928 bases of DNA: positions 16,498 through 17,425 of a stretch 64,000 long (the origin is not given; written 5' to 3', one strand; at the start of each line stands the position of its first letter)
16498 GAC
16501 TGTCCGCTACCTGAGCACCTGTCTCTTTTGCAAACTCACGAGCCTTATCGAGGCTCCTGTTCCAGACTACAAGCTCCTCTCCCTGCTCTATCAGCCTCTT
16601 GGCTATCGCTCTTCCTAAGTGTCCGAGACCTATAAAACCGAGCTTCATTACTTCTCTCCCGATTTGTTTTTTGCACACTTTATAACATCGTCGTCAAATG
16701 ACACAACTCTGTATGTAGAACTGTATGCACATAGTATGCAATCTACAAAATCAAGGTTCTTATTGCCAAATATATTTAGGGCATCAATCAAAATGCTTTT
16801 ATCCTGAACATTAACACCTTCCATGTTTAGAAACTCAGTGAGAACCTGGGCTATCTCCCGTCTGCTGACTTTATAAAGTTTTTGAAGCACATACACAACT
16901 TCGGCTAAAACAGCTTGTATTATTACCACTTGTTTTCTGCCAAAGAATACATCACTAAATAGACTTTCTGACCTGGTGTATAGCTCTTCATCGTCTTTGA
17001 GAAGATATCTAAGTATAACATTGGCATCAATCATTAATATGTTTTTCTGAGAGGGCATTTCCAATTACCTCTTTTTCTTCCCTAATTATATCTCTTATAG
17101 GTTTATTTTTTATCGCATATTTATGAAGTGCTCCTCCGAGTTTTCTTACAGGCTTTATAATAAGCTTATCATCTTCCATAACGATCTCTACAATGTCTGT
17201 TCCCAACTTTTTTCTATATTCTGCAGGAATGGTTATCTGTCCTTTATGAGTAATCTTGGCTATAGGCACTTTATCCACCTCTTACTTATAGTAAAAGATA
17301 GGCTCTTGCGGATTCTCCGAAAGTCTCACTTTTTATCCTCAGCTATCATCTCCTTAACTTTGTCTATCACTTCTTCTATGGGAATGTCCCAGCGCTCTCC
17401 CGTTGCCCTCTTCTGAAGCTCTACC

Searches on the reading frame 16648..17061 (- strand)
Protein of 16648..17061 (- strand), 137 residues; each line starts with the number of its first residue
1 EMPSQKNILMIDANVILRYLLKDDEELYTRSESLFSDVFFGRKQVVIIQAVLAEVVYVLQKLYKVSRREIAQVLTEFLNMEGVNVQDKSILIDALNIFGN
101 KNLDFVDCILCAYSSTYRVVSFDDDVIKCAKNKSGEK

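Call 65: search_protein_families(library=pfam, proteins=[window:16648-17061:-], max_evalue=0.001)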
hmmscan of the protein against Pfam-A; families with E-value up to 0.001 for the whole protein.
window:16648-17061:- (137 aa): 2 families
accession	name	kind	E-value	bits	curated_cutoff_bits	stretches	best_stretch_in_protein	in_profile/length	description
PF01850.27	PIN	-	7.4e-11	43.2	23.6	1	10-129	2-117/120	PIN domain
PF13470.12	PIN_3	-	1.5e-05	26.2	27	1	10-76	3-69/115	PIN domain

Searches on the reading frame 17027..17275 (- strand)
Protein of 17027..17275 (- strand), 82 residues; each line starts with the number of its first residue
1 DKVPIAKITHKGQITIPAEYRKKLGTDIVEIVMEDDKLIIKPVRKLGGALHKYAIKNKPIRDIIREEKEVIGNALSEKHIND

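Call 65: search_protein_families(library=pfam, proteins=[window:17027-17275:-], max_evalue=0.001)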
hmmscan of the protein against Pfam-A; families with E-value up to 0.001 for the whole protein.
window:17027-17275:- (82 aa): 1 family
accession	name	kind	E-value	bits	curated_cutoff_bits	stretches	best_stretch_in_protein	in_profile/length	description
PF04014.23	MazE_antitoxin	-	6.4e-10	39.3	24.7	1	5-45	1-45/48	Antidote-toxin recognition MazE, bacterial antitoxin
